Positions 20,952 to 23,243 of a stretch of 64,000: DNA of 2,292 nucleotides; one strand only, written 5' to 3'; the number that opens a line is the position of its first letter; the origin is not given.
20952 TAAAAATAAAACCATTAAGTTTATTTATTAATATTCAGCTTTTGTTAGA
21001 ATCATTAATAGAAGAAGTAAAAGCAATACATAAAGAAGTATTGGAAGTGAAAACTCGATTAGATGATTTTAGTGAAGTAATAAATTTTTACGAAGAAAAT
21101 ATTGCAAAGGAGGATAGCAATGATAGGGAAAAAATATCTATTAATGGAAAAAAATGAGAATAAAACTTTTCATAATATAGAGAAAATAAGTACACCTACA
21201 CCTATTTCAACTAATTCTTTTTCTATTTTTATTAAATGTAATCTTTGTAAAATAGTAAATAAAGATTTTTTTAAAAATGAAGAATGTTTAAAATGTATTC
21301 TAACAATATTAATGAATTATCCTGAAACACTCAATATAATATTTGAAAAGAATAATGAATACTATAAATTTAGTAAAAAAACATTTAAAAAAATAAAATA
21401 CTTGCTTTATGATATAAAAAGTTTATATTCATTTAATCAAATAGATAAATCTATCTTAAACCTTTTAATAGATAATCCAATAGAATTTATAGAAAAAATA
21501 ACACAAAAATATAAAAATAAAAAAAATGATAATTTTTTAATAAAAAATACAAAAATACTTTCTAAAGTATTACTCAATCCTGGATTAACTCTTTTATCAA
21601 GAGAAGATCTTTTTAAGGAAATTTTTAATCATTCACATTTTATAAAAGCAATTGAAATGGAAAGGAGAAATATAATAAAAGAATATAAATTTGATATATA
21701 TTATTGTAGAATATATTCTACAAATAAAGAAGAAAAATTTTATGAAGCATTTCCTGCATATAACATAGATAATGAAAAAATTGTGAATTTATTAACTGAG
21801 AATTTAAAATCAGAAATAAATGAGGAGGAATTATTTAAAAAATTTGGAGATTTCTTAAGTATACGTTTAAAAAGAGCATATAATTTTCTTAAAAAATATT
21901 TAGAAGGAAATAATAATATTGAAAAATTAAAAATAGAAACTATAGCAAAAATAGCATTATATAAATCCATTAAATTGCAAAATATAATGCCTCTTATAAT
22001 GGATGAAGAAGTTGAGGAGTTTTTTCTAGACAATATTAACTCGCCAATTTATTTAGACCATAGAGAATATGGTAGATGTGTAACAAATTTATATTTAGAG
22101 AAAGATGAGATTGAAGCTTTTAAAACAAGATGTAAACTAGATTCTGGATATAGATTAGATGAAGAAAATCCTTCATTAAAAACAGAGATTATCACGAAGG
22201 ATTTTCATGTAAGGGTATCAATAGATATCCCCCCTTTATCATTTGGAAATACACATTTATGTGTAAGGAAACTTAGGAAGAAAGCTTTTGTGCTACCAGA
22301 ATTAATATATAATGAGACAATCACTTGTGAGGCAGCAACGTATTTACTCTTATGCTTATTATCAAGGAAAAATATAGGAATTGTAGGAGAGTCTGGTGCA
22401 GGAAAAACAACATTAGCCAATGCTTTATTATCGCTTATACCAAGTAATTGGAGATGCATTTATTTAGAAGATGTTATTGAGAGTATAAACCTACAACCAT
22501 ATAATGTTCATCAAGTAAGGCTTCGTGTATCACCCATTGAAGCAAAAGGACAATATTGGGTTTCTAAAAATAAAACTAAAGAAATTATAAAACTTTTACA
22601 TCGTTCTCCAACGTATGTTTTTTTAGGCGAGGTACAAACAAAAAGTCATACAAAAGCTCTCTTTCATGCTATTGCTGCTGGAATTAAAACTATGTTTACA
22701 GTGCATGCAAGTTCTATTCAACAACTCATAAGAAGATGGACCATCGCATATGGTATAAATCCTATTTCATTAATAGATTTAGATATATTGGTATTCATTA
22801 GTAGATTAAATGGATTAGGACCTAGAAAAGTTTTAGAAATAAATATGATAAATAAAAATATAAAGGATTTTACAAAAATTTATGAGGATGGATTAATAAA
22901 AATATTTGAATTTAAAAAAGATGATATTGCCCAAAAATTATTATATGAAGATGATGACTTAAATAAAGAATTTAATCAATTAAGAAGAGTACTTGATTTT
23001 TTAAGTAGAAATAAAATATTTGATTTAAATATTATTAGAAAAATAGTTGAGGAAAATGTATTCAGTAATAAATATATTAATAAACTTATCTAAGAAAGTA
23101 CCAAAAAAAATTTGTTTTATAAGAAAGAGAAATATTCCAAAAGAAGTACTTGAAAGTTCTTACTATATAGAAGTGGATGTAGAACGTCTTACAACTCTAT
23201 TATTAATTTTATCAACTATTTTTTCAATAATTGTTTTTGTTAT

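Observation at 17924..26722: Bacterial-style Tad/Flp type IV filament locus next to a membrane-anchored HerA/VirB4-like ATPase: a candidate undescribed DNA-transfer or secretion machine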

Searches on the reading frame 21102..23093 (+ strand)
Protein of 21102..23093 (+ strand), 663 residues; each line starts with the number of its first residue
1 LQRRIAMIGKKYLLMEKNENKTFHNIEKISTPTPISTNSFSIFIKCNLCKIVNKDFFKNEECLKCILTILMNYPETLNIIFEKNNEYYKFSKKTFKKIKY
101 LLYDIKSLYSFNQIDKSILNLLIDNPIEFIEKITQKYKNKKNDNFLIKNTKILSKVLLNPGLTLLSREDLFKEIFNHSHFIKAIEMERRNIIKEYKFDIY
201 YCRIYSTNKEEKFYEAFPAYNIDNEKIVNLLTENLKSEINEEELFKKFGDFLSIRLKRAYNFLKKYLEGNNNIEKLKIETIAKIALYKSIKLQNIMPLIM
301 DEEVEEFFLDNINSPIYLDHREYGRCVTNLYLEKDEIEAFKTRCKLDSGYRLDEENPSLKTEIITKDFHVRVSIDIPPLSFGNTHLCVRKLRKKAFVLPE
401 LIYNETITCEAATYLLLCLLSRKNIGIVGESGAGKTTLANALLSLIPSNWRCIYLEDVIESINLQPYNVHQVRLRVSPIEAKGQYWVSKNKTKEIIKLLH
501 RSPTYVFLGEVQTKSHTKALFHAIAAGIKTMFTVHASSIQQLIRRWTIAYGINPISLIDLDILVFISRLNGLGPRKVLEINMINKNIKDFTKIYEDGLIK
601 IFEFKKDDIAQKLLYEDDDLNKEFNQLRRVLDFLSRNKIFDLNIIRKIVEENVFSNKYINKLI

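Call 5: search_protein_families(library=pfam, max_evalue=0.1, proteins=[window:21102-23093:+])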
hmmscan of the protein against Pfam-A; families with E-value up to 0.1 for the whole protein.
window:21102-23093:+ (663 aa): 13 families
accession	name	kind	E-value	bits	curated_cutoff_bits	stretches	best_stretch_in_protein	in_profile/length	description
PF00437.27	T2SSE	-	2.4e-14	53.2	24.9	1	357-546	81-255/370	Type II/IV secretion system protein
PF00005.33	ABC_tran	-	8e-05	23.7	25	1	422-448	11-37/137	ABC transporter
PF20720.3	nSTAND3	-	0.00051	20.2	27.2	1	419-462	14-58/155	Novel STAND NTPase 3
PF13401.12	AAA_22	-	0.0013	19.5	27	1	423-468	6-33/130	AAA domain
PF03193.22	RsgA_GTPase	-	0.011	16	30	1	418-444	102-128/174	RsgA GTPase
PF13191.12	AAA_16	-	0.014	16.4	32.6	1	425-454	27-57/167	AAA ATPase domain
PF13555.12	AAA_29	-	0.017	15.3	27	1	424-446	24-46/61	P-loop containing region of AAA domain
PF01926.29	MMR_HSR1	-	0.035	14.6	21.9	0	425-444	2-21/113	50S ribosome-binding GTPase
PF19568.5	Spore_III_AA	-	0.036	13.6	27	0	495-547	217-270/306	Sporulation stage III, protein AA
PF07728.20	AAA_5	-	0.039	14.4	22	1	427-512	4-76/139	AAA domain (dynein-related subfamily)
PF01078.27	Mg_chelatase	-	0.04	13.7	20.3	1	415-456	15-56/207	Magnesium chelatase, subunit ChlI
PF00485.24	PRK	-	0.056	13.7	22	0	425-449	2-26/196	Phosphoribulokinase / Uridine kinase family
PF00009.33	GTP_EFTU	-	0.098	12.7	26.5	0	423-444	4-25/188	Elongation factor Tu GTP binding domain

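Call 8: find_encoding_contigs(protein=window:21102-23093:+, flank=10000, max_places=6)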
Protein window:21102-23093:+ (663 aa): no gene with exactly this product is on record in the collection.

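Call 25: search_protein_families(library=ncbifam, max_evalue=0.01, proteins=[window:21102-23093:+])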
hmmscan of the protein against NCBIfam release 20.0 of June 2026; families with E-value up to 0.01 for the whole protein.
window:21102-23093:+ (663 aa): 22 families
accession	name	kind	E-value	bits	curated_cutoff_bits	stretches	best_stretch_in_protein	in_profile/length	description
NF058587.1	archaellum_moto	equivalog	1.1e-25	90.4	550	1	182-616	23-461/527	archaellum flagellar ATPase motor FlaI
TIGR03819.1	heli_sec_ATPase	hypoth_equivalog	5.8e-24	84.9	373.15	1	294-542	54-293/340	TadA family conjugal transfer-associated ATPase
TIGR02788.1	VirB11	equivalog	5e-15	55.3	249.95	1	411-543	133-259/308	P-type DNA transfer ATPase VirB11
TIGR02782.1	TrbB_P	equivalog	2e-13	50.3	304.55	1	292-546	11-252/303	P-type conjugative transfer ATPase TrbB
NF010475.0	PRK13900.1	equivalog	3.2e-09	36.3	389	1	413-540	151-273/333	type IV secretion system ATPase VirB11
NF041000.1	ATPase_ComGA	equivalog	7.4e-08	31.7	300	1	336-555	48-250/267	competence type IV pilus ATPase ComGA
NF010425.0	PRK13851.1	equivalog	1.6e-07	30.6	461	1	408-537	148-271/344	type IV secretion system protein VirB11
NF010407.0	PRK13833.1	subfamily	1e-05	25.2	499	1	376-460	99-185/323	conjugal transfer protein TrbB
NF010469.0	PRK13894.1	subfamily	1.8e-05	24.3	508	1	349-460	79-190/320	conjugal transfer ATPase TrbB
TIGR02858.1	spore_III_AA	equivalog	0.00024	20.5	281.3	1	500-549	194-243/272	stage III sporulation protein AA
NF011713.0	PRK15134.1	equivalog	0.00024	19.8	834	1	415-465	305-355/529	microcin C ABC transporter ATP-binding protein YejF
TIGR02857.1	CydD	equivalog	0.00035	19.6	435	1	410-458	336-384/529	thiol reductant ABC exporter subunit CydD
NF011659.0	PRK15079.1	equivalog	0.00036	19.4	540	1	403-449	31-77/334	murein tripeptide/oligopeptide ABC transporter ATP binding protein OppF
NF008379.0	PRK11174.1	equivalog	0.00088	18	684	1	415-451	369-405/588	heme ABC transporter permease/ATP-binding protein CydD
TIGR02525.1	plasmid_TraJ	equivalog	0.0011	18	368.3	1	415-547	141-270/372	plasmid transfer ATPase TraJ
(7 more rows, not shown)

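Call 122: search_solved_structures(query=window:21102-23093:+, max_evalue=0.00001)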
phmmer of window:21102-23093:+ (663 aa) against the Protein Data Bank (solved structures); distinct sequences matched with E-value up to 0.00001: 6.
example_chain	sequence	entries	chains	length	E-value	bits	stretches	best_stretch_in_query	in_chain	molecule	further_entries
2oap_1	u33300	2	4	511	1.7e-20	76.1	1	294-559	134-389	Type II secretion system protein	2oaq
4ii7_A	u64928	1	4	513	6.6e-17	64.3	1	293-616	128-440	FlaI ATPase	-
4ihq_A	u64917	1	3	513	4.4e-16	61.6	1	293-616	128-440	FlaI ATPase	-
9e24_A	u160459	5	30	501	6.3e-14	54.4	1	343-546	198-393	CpaF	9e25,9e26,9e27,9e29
8rkd_E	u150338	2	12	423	1.3e-13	53.3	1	343-546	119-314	Pilus assembly ATPase CpaF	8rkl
8rjf_A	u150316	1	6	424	1.4e-13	53.3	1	343-546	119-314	Pilus assembly ATPase CpaF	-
